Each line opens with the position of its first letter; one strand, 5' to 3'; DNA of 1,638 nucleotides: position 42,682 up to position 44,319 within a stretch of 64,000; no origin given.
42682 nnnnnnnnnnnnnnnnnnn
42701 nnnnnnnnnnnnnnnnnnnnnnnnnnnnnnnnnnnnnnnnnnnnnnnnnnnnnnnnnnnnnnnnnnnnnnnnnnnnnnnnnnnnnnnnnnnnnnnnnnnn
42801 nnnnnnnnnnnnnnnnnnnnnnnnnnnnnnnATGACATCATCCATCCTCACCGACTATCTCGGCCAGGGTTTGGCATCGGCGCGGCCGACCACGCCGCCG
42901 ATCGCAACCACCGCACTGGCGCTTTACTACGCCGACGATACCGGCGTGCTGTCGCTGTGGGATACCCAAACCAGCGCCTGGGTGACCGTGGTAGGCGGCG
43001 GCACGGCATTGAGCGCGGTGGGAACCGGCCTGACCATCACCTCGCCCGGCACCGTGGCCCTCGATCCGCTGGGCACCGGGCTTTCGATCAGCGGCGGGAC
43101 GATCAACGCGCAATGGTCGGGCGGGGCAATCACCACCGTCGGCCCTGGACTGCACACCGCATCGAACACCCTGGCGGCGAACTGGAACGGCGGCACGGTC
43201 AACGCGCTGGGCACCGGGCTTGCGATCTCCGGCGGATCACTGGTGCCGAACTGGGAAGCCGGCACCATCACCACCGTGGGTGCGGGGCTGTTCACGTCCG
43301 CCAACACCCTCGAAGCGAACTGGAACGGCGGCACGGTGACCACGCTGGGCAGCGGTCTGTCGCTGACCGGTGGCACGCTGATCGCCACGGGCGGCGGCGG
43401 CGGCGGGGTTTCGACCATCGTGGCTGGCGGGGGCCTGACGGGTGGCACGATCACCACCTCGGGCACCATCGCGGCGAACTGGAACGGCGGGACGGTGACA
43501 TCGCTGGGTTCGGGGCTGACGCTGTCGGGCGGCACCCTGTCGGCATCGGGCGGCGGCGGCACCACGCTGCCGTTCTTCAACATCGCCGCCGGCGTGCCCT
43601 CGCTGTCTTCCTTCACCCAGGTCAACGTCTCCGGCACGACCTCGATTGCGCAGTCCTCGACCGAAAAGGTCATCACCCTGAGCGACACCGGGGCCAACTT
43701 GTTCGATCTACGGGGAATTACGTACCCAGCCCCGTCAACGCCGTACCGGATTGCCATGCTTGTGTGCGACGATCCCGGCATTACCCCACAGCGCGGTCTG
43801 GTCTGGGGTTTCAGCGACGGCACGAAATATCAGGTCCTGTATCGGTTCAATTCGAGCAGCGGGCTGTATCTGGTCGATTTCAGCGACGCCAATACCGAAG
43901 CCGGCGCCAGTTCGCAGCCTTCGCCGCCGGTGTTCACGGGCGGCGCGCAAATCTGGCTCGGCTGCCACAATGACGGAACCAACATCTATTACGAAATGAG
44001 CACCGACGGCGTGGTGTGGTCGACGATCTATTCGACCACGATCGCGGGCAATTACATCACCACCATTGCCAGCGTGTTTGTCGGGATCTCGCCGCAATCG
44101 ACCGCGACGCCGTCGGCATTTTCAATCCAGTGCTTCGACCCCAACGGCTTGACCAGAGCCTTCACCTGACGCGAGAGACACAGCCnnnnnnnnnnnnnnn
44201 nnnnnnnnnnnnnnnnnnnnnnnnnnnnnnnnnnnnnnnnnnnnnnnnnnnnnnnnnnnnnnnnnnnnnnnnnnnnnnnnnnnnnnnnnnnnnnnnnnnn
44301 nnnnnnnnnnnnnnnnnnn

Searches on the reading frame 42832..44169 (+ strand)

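Call 21: search_protein_families(library=pfam, proteins=[window:42832-44169:+], max_evalue=0.001)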
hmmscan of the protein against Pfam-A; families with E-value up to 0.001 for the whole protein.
window:42832-44169:+ (445 aa): 0 families

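Call 22: search_protein_families(library=phrogs, proteins=[window:42832-44169:+], max_evalue=0.001)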
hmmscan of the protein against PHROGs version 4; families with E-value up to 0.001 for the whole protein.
window:42832-44169:+ (445 aa): 1 family
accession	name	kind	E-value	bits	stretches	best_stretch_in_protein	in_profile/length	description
phrog_19068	-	unknown function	1.2e-05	25.9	1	251-418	76-246/267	-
